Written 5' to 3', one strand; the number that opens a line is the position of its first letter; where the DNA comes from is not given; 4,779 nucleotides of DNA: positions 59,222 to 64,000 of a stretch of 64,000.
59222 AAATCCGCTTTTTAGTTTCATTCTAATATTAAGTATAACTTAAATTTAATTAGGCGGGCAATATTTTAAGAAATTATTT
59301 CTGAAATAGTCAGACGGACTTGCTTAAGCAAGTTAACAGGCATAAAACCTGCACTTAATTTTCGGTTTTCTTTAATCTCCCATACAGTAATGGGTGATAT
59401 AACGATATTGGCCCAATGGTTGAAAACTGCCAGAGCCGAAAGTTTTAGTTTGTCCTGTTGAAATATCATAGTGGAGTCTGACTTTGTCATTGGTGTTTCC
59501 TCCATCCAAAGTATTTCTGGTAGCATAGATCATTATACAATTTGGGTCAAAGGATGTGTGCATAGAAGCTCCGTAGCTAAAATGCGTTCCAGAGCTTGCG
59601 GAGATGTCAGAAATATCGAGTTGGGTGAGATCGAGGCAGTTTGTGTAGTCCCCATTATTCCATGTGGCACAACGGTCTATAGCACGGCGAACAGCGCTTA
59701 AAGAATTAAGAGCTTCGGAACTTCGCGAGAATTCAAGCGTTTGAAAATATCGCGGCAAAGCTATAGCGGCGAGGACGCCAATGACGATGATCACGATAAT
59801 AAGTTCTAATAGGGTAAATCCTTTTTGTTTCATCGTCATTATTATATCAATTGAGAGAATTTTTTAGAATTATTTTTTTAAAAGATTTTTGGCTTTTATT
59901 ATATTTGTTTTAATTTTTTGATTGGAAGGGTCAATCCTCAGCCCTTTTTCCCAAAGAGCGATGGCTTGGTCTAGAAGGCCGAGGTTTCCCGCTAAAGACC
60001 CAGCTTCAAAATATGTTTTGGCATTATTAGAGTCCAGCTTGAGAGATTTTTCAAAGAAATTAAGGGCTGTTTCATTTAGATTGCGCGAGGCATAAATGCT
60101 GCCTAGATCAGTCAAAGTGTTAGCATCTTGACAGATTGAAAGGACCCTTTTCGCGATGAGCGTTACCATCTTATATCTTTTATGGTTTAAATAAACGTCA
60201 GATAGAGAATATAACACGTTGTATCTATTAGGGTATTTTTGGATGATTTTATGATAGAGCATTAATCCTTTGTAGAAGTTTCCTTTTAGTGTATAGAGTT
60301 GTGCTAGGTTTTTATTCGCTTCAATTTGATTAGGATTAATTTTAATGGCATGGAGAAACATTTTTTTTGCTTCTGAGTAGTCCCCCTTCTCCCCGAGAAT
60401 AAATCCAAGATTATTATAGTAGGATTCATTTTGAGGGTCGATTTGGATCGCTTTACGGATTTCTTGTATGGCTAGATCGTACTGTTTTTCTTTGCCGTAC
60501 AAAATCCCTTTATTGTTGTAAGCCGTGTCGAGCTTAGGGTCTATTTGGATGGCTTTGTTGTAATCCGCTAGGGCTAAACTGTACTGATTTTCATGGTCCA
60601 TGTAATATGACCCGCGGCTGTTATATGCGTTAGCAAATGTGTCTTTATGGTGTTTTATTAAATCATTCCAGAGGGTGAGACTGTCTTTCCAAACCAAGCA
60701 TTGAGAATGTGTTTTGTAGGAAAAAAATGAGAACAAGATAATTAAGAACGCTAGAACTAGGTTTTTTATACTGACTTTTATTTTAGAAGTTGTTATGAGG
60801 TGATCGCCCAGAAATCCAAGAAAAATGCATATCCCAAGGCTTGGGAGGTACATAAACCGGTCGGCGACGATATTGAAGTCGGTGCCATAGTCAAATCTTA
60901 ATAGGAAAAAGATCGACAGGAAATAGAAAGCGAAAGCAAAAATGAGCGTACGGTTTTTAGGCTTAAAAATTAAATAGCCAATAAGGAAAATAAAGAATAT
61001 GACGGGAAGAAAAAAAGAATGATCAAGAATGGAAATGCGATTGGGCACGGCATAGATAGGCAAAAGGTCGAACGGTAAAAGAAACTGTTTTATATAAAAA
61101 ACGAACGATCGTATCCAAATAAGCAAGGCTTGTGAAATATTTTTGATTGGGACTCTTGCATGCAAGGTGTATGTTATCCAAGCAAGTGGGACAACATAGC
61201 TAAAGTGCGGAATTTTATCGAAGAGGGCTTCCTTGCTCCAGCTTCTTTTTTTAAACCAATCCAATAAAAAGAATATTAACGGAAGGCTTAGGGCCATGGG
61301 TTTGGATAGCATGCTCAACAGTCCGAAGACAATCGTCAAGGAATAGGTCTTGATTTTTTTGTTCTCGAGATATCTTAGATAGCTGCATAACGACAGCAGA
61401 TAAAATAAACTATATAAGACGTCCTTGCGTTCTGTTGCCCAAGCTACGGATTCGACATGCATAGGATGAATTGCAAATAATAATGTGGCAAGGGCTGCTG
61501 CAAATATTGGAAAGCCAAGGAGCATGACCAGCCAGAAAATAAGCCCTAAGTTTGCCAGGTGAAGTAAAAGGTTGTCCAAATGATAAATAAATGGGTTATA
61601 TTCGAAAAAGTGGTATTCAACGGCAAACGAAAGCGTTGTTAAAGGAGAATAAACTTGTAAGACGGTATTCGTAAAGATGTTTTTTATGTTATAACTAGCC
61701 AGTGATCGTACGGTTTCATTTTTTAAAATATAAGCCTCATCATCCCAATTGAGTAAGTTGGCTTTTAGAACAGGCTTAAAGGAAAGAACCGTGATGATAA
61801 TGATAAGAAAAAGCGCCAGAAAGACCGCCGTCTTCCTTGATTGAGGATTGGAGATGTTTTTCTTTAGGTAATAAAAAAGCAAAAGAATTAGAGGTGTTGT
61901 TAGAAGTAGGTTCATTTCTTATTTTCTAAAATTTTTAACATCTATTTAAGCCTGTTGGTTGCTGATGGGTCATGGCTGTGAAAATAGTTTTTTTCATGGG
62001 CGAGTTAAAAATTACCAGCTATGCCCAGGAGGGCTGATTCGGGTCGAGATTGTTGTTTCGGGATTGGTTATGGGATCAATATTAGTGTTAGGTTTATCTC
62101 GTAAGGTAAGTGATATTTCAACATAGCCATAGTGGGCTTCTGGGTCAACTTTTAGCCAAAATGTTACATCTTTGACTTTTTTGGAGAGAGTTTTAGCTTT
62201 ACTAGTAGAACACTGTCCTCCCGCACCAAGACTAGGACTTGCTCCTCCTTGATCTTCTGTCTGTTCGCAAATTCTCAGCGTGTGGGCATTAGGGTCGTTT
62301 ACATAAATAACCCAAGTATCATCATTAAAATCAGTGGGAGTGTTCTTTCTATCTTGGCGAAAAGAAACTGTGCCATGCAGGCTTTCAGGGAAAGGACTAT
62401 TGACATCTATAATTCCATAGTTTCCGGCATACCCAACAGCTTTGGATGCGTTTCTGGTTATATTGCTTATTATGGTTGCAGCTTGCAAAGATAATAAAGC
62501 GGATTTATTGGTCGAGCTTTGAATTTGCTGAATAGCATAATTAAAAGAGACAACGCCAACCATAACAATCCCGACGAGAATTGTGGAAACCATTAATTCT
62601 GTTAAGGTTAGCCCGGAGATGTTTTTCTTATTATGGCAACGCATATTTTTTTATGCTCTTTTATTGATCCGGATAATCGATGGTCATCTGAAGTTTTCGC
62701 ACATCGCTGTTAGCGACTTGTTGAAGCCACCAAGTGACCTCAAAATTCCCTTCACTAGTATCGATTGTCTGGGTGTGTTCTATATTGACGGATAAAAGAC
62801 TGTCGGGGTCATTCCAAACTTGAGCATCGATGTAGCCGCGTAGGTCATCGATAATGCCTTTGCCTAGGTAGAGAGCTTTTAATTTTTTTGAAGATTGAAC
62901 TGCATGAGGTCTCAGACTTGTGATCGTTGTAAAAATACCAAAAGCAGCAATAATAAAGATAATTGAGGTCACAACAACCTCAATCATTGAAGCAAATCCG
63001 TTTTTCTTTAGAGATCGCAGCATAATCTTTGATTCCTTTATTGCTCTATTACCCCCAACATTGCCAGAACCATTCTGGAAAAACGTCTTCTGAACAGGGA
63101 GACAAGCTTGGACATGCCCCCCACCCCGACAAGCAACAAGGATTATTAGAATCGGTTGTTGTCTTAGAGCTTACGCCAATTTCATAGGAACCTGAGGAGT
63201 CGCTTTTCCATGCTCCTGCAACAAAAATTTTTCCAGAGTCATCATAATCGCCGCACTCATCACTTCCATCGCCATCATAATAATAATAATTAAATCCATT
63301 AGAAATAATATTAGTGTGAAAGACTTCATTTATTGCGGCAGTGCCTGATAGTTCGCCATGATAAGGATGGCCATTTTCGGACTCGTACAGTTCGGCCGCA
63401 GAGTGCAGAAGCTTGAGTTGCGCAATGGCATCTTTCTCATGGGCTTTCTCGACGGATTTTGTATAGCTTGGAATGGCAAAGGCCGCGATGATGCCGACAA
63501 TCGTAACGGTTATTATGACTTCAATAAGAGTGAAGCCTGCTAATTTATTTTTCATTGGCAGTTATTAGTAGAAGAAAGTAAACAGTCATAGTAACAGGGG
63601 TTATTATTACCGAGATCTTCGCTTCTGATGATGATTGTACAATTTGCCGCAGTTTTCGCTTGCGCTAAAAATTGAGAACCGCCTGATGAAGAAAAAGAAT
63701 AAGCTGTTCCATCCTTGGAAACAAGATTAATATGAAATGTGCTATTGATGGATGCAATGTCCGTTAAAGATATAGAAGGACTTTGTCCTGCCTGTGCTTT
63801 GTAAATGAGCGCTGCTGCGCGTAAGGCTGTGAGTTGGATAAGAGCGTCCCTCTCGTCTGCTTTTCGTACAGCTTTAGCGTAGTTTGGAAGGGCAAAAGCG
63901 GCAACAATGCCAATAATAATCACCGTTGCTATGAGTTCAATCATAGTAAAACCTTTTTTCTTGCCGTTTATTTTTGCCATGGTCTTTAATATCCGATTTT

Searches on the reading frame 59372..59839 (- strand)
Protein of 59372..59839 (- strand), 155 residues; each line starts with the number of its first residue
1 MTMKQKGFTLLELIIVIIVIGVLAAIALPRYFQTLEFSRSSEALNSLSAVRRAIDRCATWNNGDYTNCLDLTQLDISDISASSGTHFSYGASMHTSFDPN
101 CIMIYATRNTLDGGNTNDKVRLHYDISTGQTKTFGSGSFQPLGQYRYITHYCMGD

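Call 69: search_protein_families(library=pfam, proteins=[window:59372-59839:-], max_evalue=0.001)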
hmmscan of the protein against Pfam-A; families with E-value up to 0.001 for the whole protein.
window:59372-59839:- (155 aa): 1 family
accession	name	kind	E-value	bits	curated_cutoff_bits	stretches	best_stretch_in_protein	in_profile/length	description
PF07963.17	N_methyl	-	2.6e-08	33.5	21.2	1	3-28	2-27/27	Prokaryotic N-terminal methylation motif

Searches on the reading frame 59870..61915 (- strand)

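Call 14: search_protein_families(library=pfam, proteins=[window:59870-61915:-], max_evalue=0.001)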
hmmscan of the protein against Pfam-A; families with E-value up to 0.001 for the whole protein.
window:59870-61915:- (681 aa): 13 families
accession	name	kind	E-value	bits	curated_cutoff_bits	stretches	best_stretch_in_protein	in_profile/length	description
PF00515.34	TPR_1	-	5.3e-31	105.6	27.8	2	465-496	3-34/34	Tetratricopeptide repeat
PF13181.12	TPR_8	-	3.2e-26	89.7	25.7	2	499-529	3-33/34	Tetratricopeptide repeat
PF13414.12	TPR_11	-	3.5e-26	91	26.8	2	477-511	8-42/42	TPR repeat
PF07719.23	TPR_2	-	7.1e-26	88.6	27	2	499-529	3-33/34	Tetratricopeptide repeat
PF13431.12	TPR_17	-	3.5e-23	80.3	24.4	2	487-517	3-33/34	Tetratricopeptide repeat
PF13424.12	TPR_12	-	1e-15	58.1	30.1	1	464-526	4-74/77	Tetratricopeptide repeat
PF14559.12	TPR_19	-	1.2e-14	54.8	25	0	442-502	4-63/68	Tetratricopeptide repeat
PF13428.12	TPR_14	-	1.8e-13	50.2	23.5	0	507-540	11-44/44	Tetratricopeptide repeat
PF13374.12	TPR_10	-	5.6e-11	42.5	27.5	0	498-526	3-31/42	Tetratricopeptide repeat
PF23914.1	TPR_CcmH_CycH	-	5.5e-10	39.7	42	2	443-522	64-146/158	Cytochrome c-type biogenesis protein H TPR domain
PF13432.12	TPR_16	-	3.6e-08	34.2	32.7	0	435-496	4-64/65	Tetratricopeptide repeat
PF13371.12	TPR_9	-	3.9e-08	33.6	35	0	442-497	8-63/73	Tetratricopeptide repeat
PF24575.1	TPR_Slam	-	8.5e-06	26.6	35.2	0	449-520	35-104/104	Surface lipoprotein assembly modifier, N-terminal TPR repeats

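Call 45: search_protein_families(library=pfam, proteins=[window:59870-61915:-], max_evalue=10)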
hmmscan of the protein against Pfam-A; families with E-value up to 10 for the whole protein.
window:59870-61915:- (681 aa): 23 families
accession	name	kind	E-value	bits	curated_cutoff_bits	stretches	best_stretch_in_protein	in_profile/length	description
PF00515.34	TPR_1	-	5.3e-31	105.6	27.8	6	465-496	3-34/34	Tetratricopeptide repeat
PF13181.12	TPR_8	-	3.2e-26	89.7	25.7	5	499-529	3-33/34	Tetratricopeptide repeat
PF13414.12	TPR_11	-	3.5e-26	91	26.8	5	477-511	8-42/42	TPR repeat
PF07719.23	TPR_2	-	7.1e-26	88.6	27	5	499-529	3-33/34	Tetratricopeptide repeat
PF13431.12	TPR_17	-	3.5e-23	80.3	24.4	5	487-517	3-33/34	Tetratricopeptide repeat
PF13424.12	TPR_12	-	1e-15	58.1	30.1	3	464-526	4-74/77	Tetratricopeptide repeat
PF14559.12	TPR_19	-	1.2e-14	54.8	25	4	442-502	4-63/68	Tetratricopeptide repeat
PF13428.12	TPR_14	-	1.8e-13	50.2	23.5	3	507-540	11-44/44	Tetratricopeptide repeat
PF13374.12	TPR_10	-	5.6e-11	42.5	27.5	3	498-526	3-31/42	Tetratricopeptide repeat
PF23914.1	TPR_CcmH_CycH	-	5.5e-10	39.7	42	3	443-522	64-146/158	Cytochrome c-type biogenesis protein H TPR domain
PF13432.12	TPR_16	-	3.6e-08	34.2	32.7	2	435-496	4-64/65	Tetratricopeptide repeat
PF13371.12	TPR_9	-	3.9e-08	33.6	35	2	442-497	8-63/73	Tetratricopeptide repeat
PF24575.1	TPR_Slam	-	8.5e-06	26.6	35.2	1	449-520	35-104/104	Surface lipoprotein assembly modifier, N-terminal TPR repeats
PF13174.12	TPR_6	-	0.001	20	26.3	1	537-563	6-32/33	Tetratricopeptide repeat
PF25063.1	ARM_TT21_C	-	0.0014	19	35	1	473-563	105-196/209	Tetratricopeptide repeat protein 21 C-terminal ARM domain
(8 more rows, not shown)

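Call 56: search_protein_families(library=ncbifam, proteins=[window:59870-61915:-], max_evalue=0.01)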
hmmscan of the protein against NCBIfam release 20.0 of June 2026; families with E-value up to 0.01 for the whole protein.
window:59870-61915:- (681 aa): 25 families
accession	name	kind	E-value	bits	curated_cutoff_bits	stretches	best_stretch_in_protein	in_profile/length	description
NF040959.1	MamA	equivalog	3.1e-24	85.6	200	2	414-525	92-201/204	magnetosome protein MamA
TIGR02917.1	PEP_TPR_lipo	equivalog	4.7e-22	77.7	312.2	2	431-585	400-553/899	XrtA/PEP-CTERM system TPR-repeat protein PrsT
TIGR02521.1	type_IV_pilW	equivalog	8.2e-22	77.9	154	2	425-594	28-198/234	type IV pilus biogenesis/stability protein PilW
TIGR00990.1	3a0801s09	subfamily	1.3e-13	50.5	757.25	1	422-578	325-480/615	mitochondrial import receptor subunit TOM70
NF033758.1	gliding_GltE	equivalog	8.3e-12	44.8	225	1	453-625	76-249/411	adventurous gliding motility TPR repeat lipoprotein GltE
NF033762.1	social_mot_Tgl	equivalog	1.1e-10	41.3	225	2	482-652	50-224/252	social motility TPR repeat lipoprotein Tgl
TIGR02552.1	LcrH_SycD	equivalog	2.7e-10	40.1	104.8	1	504-602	25-123/136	SycD/LcrH family type III secretion system chaperone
NF008391.2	PRK11189.1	equivalog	5.6e-10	39.2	250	1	424-518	61-154/297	lipoprotein NlpI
NF007302.0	PRK09782.1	equivalog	2.2e-09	35.9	1223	1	443-543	593-692/990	phage receptor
TIGR00540.1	TPR_hemY_coli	hypoth_equivalog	9.5e-09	34.5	142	2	580-657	308-384/385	heme biosynthesis-associated TPR protein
TIGR03939.1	PGA_TPR_OMP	equivalog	3.4e-08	32.2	366.65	1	475-573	98-196/800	poly-beta-1,6 N-acetyl-D-glucosamine export porin PgaA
NF002725.1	PRK02603.1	equivalog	5.3e-08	33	143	1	435-516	41-125/173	photosystem I assembly protein Ycf3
NF047507.1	TPR_BatC_Lepto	exception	9.8e-08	31.7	175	1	476-540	71-139/214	TPR repeat-containing protein BatC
NF033920.0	C39_PA2778_fam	equivalog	1.2e-07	31.4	150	1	439-528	166-255/255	PA2778 family cysteine peptidase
NF008757.0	PRK11788.1-5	equivalog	4.3e-06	26.1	363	1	509-628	192-312/388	lipopolysaccharide assembly protein LapB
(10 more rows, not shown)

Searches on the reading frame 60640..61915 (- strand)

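Call 71: search_solved_structures(query=window:60640-61915:-, max_evalue=1)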
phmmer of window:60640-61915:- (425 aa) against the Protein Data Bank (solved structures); distinct sequences matched with E-value up to 1: 0.

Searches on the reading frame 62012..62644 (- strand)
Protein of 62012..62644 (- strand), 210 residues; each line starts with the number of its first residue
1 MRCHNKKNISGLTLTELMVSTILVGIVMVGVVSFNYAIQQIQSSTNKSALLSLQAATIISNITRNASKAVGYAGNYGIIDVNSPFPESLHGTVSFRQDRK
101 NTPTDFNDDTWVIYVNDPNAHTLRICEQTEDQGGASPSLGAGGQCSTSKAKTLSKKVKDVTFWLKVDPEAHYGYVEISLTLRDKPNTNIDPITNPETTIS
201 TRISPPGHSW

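Call 69: search_protein_families(library=pfam, proteins=[window:62012-62644:-], max_evalue=0.001)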
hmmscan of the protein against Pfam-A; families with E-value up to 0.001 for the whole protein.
window:62012-62644:- (210 aa): 1 family
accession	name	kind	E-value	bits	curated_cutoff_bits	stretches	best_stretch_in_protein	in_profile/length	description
PF07963.17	N_methyl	-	0.00014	21.7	21.2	1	7-31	2-26/27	Prokaryotic N-terminal methylation motif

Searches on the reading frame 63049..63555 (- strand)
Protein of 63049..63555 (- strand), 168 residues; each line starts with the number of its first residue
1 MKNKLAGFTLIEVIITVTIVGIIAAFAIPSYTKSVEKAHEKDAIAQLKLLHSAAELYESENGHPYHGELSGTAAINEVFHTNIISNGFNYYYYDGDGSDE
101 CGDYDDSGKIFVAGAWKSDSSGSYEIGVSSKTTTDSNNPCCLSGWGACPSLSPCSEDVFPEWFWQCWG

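Call 69: search_protein_families(library=pfam, proteins=[window:63049-63555:-], max_evalue=0.001)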
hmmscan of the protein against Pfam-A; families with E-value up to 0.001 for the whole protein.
window:63049-63555:- (168 aa): 1 family
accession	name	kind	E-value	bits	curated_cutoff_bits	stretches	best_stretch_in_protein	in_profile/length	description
PF07963.17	N_methyl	-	4.6e-07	29.6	21.2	1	3-27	2-26/27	Prokaryotic N-terminal methylation motif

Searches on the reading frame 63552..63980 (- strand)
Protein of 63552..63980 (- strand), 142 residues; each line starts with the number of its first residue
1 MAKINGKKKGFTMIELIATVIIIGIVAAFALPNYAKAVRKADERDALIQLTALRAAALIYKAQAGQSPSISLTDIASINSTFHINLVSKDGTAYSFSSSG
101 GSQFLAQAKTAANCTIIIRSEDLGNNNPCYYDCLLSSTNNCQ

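Call 69: search_protein_families(library=pfam, proteins=[window:63552-63980:-], max_evalue=0.001)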
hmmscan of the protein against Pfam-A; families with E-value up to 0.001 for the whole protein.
window:63552-63980:- (142 aa): 1 family
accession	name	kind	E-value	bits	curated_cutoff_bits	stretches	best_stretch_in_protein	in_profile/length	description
PF07963.17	N_methyl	-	5.6e-07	29.3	21.2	1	7-31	3-27/27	Prokaryotic N-terminal methylation motif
